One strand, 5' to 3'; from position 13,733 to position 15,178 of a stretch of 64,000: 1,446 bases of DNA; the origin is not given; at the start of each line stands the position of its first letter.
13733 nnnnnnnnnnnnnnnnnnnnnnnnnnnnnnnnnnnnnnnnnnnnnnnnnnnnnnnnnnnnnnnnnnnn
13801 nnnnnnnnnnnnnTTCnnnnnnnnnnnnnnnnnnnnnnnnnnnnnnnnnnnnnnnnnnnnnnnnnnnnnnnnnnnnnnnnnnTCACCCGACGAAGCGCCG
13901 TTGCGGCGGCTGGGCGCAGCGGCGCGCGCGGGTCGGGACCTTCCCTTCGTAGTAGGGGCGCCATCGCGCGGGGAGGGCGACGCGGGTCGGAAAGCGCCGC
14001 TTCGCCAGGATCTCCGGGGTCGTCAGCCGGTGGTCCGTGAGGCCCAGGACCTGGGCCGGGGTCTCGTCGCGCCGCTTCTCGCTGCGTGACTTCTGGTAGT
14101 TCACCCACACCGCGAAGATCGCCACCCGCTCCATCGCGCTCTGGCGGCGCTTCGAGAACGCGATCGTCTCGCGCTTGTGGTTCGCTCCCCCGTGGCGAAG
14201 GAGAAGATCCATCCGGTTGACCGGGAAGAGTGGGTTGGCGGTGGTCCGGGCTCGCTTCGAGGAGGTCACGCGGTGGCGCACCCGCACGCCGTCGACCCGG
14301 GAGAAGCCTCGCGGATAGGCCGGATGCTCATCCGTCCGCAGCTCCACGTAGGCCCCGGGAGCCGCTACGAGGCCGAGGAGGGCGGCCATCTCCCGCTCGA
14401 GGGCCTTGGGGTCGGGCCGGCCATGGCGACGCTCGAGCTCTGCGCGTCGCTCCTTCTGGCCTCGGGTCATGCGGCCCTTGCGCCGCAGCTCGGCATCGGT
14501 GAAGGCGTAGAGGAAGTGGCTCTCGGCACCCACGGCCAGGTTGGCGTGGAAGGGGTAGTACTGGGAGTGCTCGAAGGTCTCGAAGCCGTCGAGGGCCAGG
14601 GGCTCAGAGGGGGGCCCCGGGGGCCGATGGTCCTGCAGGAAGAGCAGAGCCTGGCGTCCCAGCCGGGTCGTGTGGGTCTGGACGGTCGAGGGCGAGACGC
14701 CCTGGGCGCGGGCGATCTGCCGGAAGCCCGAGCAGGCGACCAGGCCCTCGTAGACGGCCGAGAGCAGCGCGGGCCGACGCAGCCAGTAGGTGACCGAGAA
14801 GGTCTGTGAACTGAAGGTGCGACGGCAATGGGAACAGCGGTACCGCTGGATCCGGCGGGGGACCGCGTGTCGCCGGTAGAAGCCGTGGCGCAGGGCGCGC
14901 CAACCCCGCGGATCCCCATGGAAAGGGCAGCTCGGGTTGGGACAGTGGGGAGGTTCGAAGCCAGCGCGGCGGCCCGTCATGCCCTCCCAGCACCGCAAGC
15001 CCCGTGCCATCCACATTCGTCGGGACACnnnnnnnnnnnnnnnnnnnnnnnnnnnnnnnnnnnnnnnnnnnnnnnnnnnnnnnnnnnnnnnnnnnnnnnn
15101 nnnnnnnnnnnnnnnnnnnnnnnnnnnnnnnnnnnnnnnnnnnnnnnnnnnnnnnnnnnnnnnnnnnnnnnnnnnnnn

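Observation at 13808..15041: IS1-family insertion cuts the kinase exactly at the coiled-coil/DHp junction, and its target duplication supplies a start codon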

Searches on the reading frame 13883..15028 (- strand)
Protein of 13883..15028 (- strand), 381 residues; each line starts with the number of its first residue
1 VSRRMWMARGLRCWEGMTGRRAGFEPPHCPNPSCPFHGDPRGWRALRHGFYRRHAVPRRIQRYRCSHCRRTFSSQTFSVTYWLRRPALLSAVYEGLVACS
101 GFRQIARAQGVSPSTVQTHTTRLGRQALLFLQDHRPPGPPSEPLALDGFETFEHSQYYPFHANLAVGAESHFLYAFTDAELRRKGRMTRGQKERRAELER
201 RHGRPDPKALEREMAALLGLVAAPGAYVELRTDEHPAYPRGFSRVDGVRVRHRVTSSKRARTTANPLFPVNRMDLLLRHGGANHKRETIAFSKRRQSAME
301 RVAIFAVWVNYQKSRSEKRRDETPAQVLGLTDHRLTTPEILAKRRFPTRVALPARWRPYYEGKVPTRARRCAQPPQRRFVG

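Call 4: search_protein_families(library=pfam, proteins=[window:13883-15028:-], max_evalue=0.01)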
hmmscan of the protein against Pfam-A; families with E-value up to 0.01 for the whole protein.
window:13883-15028:- (381 aa): 1 family
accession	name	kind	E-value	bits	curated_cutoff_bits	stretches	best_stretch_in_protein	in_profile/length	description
PF13936.12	HTH_38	-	0.0018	18.4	27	1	94-119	15-40/44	Helix-turn-helix domain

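Call 5: search_protein_families(library=ncbifam, proteins=[window:13883-15028:-], max_evalue=10)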
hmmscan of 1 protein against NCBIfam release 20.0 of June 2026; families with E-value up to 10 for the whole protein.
window:13883-15028:- (381 aa): 5 families
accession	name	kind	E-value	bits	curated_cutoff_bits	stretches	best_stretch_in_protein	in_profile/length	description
NF033550.5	transpos_ISL3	equivalog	3.5e-08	32.9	180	1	24-130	11-118/370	ISL3 family transposase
NF033558.1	transpos_IS1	equivalog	5.6e-07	29.7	100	1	57-127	16-83/199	IS1 family transposase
NF050000.1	IS1_IS1595_Zn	domain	0.0006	20.3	28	1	57-74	16-33/34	IS1/IS1595 family N-terminal zinc-binding domain-containing protein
NF048018.1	IS256_N_4Cys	domain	0.0081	16.8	27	1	59-72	18-31/31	transposase-like zinc-binding domain-containing protein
NF048019.1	IS256_Zn_var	equivalog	0.11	11.7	150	1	53-119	10-69/304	IS256 family transposase, variant Zn-binding type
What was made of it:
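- On IS1 family (insertion sequences): NF033558 scores 29.7 bits against a cut-off of 100, and only on the N-terminal part (call 5).
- NCBIfam's best hit for this protein is the ISL3 model (3.5e-8, N-terminal 107 residues only), slightly ahead of IS1 (5.6e-7) (call 5).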

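Call 7: search_solved_structures(query=window:13883-15028:-, max_evalue=10)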
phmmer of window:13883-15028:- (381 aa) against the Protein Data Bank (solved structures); distinct sequences matched with E-value up to 10: 2.
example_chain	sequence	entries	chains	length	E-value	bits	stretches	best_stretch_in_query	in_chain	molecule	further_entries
9fmg_A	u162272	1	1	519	0.26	13.6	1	170-228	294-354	Nitrogenase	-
9d9u_A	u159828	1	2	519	0.26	13.6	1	170-228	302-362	Nitrogenase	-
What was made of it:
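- Tried and rejected: A PDB sequence search with the transposase gave only noise (call 7).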

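Call 8: find_homologous_proteins(query=window:13883-15028:-)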
Query window:13883-15028:- (381 aa): 3304 proteins with E <= 0.001 among 8000 candidates; the best 120 are listed.
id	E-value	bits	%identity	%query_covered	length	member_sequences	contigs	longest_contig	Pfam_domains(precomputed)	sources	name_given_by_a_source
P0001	1.8e-246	836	100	96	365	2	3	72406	-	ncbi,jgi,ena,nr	ncbi:MAG: hypothetical protein CL910_19115 [Deltaproteobacteria bacterium]|jgi:transposase-like prot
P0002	1.2e-185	635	78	96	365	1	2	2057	-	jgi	jgi:transposase-like protein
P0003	3.2e-183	627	78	94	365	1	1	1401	-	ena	-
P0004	3.3e-183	627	76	94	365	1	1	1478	-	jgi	jgi:transposase-like protein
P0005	1.1e-178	612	75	96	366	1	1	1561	-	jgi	-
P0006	3.7e-175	601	74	91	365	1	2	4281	-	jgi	jgi:transposase-like protein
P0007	2.2e-172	592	72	96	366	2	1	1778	-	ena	-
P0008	2.4e-172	592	74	94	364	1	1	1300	-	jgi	jgi:transposase-like protein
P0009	1.3e-171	589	72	96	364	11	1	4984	-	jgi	-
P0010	4.4e-170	584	73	95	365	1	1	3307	-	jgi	-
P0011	2.3e-169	582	72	96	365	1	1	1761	-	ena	-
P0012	2.3e-168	578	72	92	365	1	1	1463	-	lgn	-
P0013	5.4e-168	577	71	95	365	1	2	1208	-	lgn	-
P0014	8.4e-166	570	72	94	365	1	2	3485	-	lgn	-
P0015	1.5e-165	569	70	96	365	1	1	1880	-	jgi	-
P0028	1.4e-140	487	64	91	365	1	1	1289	-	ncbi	-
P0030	4.5e-140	485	64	88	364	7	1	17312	-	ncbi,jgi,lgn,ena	-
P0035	5.4e-139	482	77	75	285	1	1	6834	-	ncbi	-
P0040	2.5e-138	480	62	90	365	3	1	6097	-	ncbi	-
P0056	2.3e-136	473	64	90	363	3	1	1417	-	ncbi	-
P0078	1.1e-133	464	60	92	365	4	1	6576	-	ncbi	-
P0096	2.4e-131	457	62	90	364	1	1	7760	-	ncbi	-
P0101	6.2e-131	455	58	90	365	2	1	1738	-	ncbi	-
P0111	3.7e-130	453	59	94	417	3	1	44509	-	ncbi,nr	ncbi:MAG TPA: hypothetical protein VMW35_14540 [Myxococcota bacterium]|nr:hypothetical protein [Myxo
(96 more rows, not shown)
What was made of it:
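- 13883..14980 (-): Transposase, 365 aa (= P0001, MAE96764.1). It has a 4-Cys zinc finger (C13, C18, C49, C52), an HTH at about residues 72-117, and an RNase H-fold catalytic core with D131, D217 and N255/D258 (R262 lies 7 residues after N255). Homologs are about 365 aa long (call 8).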

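Call 9: find_encoding_contigs(protein=P0001, flank=3000, max_places=10)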
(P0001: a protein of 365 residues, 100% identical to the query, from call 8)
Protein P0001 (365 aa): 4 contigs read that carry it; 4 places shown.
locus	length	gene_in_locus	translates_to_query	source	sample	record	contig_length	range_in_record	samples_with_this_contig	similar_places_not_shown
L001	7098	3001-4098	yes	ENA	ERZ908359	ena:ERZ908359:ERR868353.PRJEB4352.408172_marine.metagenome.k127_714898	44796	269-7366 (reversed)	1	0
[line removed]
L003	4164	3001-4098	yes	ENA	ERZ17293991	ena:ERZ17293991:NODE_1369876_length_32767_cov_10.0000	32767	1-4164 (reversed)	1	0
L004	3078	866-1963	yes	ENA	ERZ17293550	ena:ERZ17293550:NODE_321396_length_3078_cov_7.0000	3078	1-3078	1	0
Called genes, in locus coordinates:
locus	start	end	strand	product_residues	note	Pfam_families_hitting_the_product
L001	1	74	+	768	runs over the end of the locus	PF03176:MMPL, PF02460:Patched (faint), PF12349:Sterol-sensing (weak), PF03176:MMPL, PF00873:ACR_tran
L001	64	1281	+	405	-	PF00072:Response_reg, PF14532:Sigma54_activ_2 (faint), PF25601:AAA_lid_14, PF02954:HTH_8 (weak)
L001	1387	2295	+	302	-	PF00158:Sigma54_activat (faint), PF14532:Sigma54_activ_2, PF25601:AAA_lid_14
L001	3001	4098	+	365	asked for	-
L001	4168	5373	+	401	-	PF00512:HisKA (faint), PF02518:HATPase_c, PF00072:Response_reg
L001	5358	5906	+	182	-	PF07700:HNOB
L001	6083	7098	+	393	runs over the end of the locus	PF02771:Acyl-CoA_dh_N, PF02770:Acyl-CoA_dh_M, PF00441:Acyl-CoA_dh_1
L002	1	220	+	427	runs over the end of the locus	PF02403:Seryl_tRNA_N, PF00587:tRNA-synt_2b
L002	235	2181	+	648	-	PF00009:GTP_EFTU, PF01926:MMR_HSR1 (weak), PF03144:GTP_EFTU_D2, PF25461:Beta-barrel_SelB (weak), PF09106:WHD_2nd_SelB, PF09107:WHD_3rd_SelB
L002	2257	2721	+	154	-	-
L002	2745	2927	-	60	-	-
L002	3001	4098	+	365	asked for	-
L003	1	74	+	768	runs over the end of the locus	PF03176:MMPL, PF02460:Patched (faint), PF12349:Sterol-sensing (weak), PF03176:MMPL, PF00873:ACR_tran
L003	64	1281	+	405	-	PF00072:Response_reg, PF14532:Sigma54_activ_2 (faint), PF25601:AAA_lid_14, PF02954:HTH_8 (weak)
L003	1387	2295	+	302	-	PF00158:Sigma54_activat (faint), PF14532:Sigma54_activ_2, PF25601:AAA_lid_14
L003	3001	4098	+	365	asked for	-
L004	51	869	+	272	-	-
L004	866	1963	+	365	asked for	-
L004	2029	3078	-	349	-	?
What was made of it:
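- A further assembly, L003, carries the same kinase site but ends 66 nt past the transposase gene, at the element's far end (call 9).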

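Call 16: search_protein_families(library=pfam, alignment_id=A3, max_evalue=10)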
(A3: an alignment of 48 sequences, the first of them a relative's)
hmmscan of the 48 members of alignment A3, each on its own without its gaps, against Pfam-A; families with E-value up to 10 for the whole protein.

A. member 1, P0001 (365 aa): 6 families
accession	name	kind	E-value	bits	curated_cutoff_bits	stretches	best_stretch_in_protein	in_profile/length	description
PF13936.12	HTH_38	-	0.0016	18.5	27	1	78-103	15-40/44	Helix-turn-helix domain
PF13551.12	HTH_29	-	0.041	14.4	28.1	1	85-125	14-54/64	Winged helix-turn helix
PF08281.18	Sigma70_r4_2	-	0.1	12.7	25.7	1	87-106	30-49/54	Sigma-70, region 4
PF13412.12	HTH_24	-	0.1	12.6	21.9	1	87-107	21-41/48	Winged helix-turn-helix DNA-binding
PF13894.12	zf-C2H2_4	-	0.16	13.2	27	1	47-59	1-13/24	C2H2-type zinc finger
PF00196.25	GerE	-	0.17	12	23.5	1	87-107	21-41/57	Bacterial regulatory proteins, luxR family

B. families by the number of members that match (of 48 scanned): 44 families (the first 25 are shown)
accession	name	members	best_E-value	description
PF13936.12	HTH_38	39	4.8e-07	Helix-turn-helix domain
PF13894.12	zf-C2H2_4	20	0.037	C2H2-type zinc finger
PF13412.12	HTH_24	19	0.0011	Winged helix-turn-helix DNA-binding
PF08281.18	Sigma70_r4_2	17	0.00066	Sigma-70, region 4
PF13542.12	HTH_Tnp_ISL3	16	0.0033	Helix-turn-helix domain of transposase family ISL3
PF00096.32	zf-C2H2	15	0.011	Zinc finger, C2H2 type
PF13551.12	HTH_29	14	4.3e-05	Winged helix-turn helix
PF13912.12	zf-C2H2_6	12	0.11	C2H2-type zinc finger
PF13404.12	HTH_AsnC-type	11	0.00064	AsnC-type helix-turn-helix domain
PF00196.25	GerE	9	0.0066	Bacterial regulatory proteins, luxR family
PF18024.7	HTH_50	8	0.0016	Helix-turn-helix domain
PF13518.12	HTH_28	8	0.0039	Helix-turn-helix domain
PF13730.12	HTH_36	8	0.034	Helix-turn-helix domain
PF02796.21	HTH_7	7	0.051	Helix-turn-helix domain of resolvase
PF21225.3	zf-C2H2_5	6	0.042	C2H2-type zinc finger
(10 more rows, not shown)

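Call 18: find_related_loci(query=A3, collection=genome_contigs, flank=1500)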
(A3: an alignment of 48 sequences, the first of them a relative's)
Query A3 (365 aa) in genome_contigs; peptide patterns used: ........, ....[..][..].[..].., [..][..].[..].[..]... (x = any residue, [..] = any of these).
599 stretches matched a pattern (row limit reached: there are more); 531 encode a relative of the query (tblastn E <= 1e-3); the best 80 are kept; 80 distinct loci.
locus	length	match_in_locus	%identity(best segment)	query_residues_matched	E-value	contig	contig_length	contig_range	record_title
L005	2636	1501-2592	72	1-364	0e+0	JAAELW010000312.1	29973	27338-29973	MAG: bacterium isolate Bpl_16 BplG_CONTIG3421533, whole genome shotgun sequence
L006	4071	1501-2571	73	1-358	1e-166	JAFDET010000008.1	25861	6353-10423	MAG: Deltaproteobacteria bacterium isolate Meg19_46_Bin_213 Meg19_46_Bin_213_scaffold_1498, whole genome shotgun sequenc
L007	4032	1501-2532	63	8-351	7e-145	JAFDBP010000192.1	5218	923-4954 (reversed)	MAG: Deltaproteobacteria bacterium isolate MB1D_Bin_1 MB1D_Bin_1_MB1D_0306_000002006817, whole genome shotgun sequence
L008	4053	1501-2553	62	1-351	2e-141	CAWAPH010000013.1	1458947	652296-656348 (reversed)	MAG: uncultured delta proteobacterium isolate MFD03804.bin.2.13 genome assembly, contig: contig_2922, whole genome shotg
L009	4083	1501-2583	58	1-363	9e-138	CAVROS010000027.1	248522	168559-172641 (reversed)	MAG: uncultured delta proteobacterium isolate MFD03804.bin.2.110 genome assembly, contig: contig_4756, whole genome shot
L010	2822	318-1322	62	17-351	2e-142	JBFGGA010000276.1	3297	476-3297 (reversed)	MAG: Myxococcota bacterium isolate Mix_sand02.2020.12.G.56 k141_1093682_length_3297_cov_11.2408, whole genome shotgun se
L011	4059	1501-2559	61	8-362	2e-136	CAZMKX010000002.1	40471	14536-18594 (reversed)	MAG TPA_asm: uncultured Myxococcales bacterium isolate SRP173033_co1_140 genome assembly, contig: NODE_1318_length_40471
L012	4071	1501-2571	56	10-365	6e-130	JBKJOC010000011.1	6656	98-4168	MAG: Candidatus Eisenbacteria bacterium isolate ant_bin.394 k117_2573070, whole genome shotgun sequence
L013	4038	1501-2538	59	8-351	4e-129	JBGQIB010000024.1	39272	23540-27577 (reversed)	MAG: bacterium isolate OBJ2_061818_070_59 k141_2434258_length_39272_cov_11.0000, whole genome shotgun sequence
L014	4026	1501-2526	58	10-351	4e-129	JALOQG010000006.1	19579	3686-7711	MAG: Myxococcota bacterium isolate Prado149 scaffold_3206, whole genome shotgun sequence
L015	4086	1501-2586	59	1-356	6e-128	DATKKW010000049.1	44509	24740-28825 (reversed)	MAG TPA_asm: Myxococcota bacterium isolate SMAG_U14668 k141_2003903, whole genome shotgun sequence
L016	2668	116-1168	58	1-351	7e-130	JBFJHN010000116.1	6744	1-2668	MAG: Candidatus Krumholzibacteriia bacterium isolate Mix_sand16.2022.02.G.6 k141_1037039_length_6744_cov_11.2835, whole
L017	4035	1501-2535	61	7-351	4e-127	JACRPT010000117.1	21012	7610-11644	MAG: Candidatus Eisenbacteria bacterium isolate NC_groundwater_1994_Pr3_S-0.65um_72_3 SR2-18-Sp65_coassembly_scaffold_25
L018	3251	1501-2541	59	6-352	1e-127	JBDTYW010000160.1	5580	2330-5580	MAG: Candidatus Eisenbacteria bacterium isolate cluster4_bin.150 NODE_55532_length_5580_cov_5.805249, whole genome shotg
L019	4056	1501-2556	58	1-351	1e-125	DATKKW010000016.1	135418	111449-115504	MAG TPA_asm: Myxococcota bacterium isolate SMAG_U14668 k141_350323, whole genome shotgun sequence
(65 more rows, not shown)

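Call 21: predict_structure(alignment_id=A3)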
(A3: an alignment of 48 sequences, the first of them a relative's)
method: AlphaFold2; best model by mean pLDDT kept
length: 365 residues; sequences in the alignment: 48
mean_pLDDT: 88.3   pTM: 0.88
mean pLDDT of the five models: 88.3, 87.0, 86.8, 85.7, 85.4
residues with pLDDT >= 90: 241; 70-90: 91; 50-70: 19; < 50: 14
segments of 3 or more residues with pLDDT < 50: 1-4, 265-274
pLDDT, mean of each block of 10 residues (from residue 1): 61 94 93 87 91 93 85 93 87 92 92 96 94 81 93 97 89 93 93 96 94 96 95 96 89 91 51 62 93 94 92 97 93 93 91 69 54
secondary structure, 60 per line:
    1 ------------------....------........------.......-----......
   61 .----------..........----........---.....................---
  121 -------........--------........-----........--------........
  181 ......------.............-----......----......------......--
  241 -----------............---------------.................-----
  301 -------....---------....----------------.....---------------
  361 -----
elements in order: H19-22 E29-36 E43-49 E55-57 H58-61 H72-81 H86-93 H97-117 E128-135 E144-151 E157-164 H173-186 H193-205 E211-216 H221-226 E233-238 H252-263 H279-295 H308-311 H321-324 H341-345
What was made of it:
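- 13883..14980 (-): The AF2 model has pLDDT 88 (call 21).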

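Call 25: fold_search(model_id=the predicted structure, library=pdb)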
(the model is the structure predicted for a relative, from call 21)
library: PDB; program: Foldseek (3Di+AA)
matches with E <= 10: 473; with E <= 0.001: 4
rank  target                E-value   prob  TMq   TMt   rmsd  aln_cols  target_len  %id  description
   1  5ejk_B                1.6e-05  1.00  0.31  0.41  10.9       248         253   15  Crystal structure of the Rous sarcoma virus intasome (released 2016-02-17)
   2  5ejk_H                3.7e-05  1.00  0.30  0.38   9.9       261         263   14  Crystal structure of the Rous sarcoma virus intasome (released 2016-02-17)
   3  7ut1_b                1.6e-04  1.00  0.25  0.35  13.4       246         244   12  Higher-order assembly of multiple MMTV strand transfer complex intasomes (released 2022-08-24)
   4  7ut1_f                4.5e-04  1.00  0.24  0.33  13.6       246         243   12  Higher-order assembly of multiple MMTV strand transfer complex intasomes (released 2022-08-24)
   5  1c1a_A                1.6e-03  1.00  0.28  0.41   6.2       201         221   16  CRYSTAL STRUCTURE OF RSV TWO-DOMAIN INTEGRASE (released 2000-03-01)
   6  6xg8_A                2.1e-03  0.96  0.30  0.28  15.4       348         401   10  ISCth4 transposase, pre-cleaved complex, PCC (released 2020-10-14)
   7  5fro_B                2.2e-03  1.00  0.31  0.53   5.7       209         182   13  Crystal structure of the Prototype Foamy Virus (PFV) intasome in complex with magnesium and the INSTI XZ446 (compound  (released 2016-02-17)
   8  7zpp_N                2.9e-03  0.99  0.25  0.32  16.7       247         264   11  Cryo-EM structure of the MVV CSC intasome at 4.5A resolution (released 2022-05-11)
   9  7jn3_B                3.4e-03  1.00  0.25  0.39  10.6       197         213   12  Cryo-EM structure of Rous sarcoma virus cleaved synaptic complex (CSC) with HIV-1 integrase strand transfer inhibitor  (released 2021-03-17)
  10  7jn3_F                3.8e-03  1.00  0.25  0.39  10.3       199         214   13  Cryo-EM structure of Rous sarcoma virus cleaved synaptic complex (CSC) with HIV-1 integrase strand transfer inhibitor  (released 2021-03-17)
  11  6u8q_A                4.0e-03  0.97  0.23  0.29  24.6       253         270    9  CryoEM structure of HIV-1 cleaved synaptic complex (CSC) intasome (released 2020-02-05)
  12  3kks_A                5.2e-03  0.99  0.25  0.50   6.0       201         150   12  Crystal structure of catalytic core domain of BIV integrase in crystal form II (released 2010-09-22)
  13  6xg8_B                5.2e-03  0.93  0.30  0.31  16.5       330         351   10  ISCth4 transposase, pre-cleaved complex, PCC (released 2020-10-14)
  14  9s0u_M                7.1e-03  0.47  0.17  0.09  17.6       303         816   10  State 3 MAP 3 RNA Pol II activated elongation complex with SETD2 bound to distal upstream H3 (released 2025-09-24)
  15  7jn3_C                1.4e-02  0.98  0.27  0.42   6.3       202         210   13  Cryo-EM structure of Rous sarcoma virus cleaved synaptic complex (CSC) with HIV-1 integrase strand transfer inhibitor  (released 2021-03-17)
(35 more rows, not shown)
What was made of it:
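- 13883..14980 (-): Foldseek's best matches are retroviral integrases and DDE transposases (call 25).
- On IS1 family (insertion sequences): The predicted fold is RNase H/integrase-like (calls 21, 25).
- The transposase model is confident and has an RNase H fold (calls 21, 25).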

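Call 31: search_dna_similar(query=P0001, collection=plasmids, mode=protein, max_rows=15, max_evalue=0.001)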
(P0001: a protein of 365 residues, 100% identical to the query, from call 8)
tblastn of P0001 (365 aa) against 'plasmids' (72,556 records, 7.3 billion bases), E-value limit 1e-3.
No match.

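Call 51: search_protein_representatives(alignment_id=A3)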
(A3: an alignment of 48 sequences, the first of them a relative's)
Query: 48 sequences, 365 profile positions. Proteins with E-value up to 0.001 (for the whole library): 2373; up to 1e-10: 1476; up to 1e-30: 541. The best 150 are listed.
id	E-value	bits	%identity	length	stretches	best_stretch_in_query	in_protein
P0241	3.7e-161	552.4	-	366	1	6-364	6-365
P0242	2.5e-146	503.6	-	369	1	5-364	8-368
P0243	1.3e-143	494.6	-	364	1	1-364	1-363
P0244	1.2e-142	491.5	-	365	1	1-365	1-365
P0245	1.6e-139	481.2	-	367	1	8-364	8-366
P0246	7.1e-139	479.1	-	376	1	7-364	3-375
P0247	7.9e-133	459.2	-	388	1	4-365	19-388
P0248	5.6e-130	449.8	-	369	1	6-364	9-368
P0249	5.1e-129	446.6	-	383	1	7-363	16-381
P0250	4.5e-128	443.5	-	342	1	26-365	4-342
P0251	1.1e-127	442.3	-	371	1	5-364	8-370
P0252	3.3e-125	434.1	-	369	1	7-364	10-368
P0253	3.2e-122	424.3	-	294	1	74-364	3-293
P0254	5.8e-119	413.6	-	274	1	1-273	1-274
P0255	5.0e-118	410.5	-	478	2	7-207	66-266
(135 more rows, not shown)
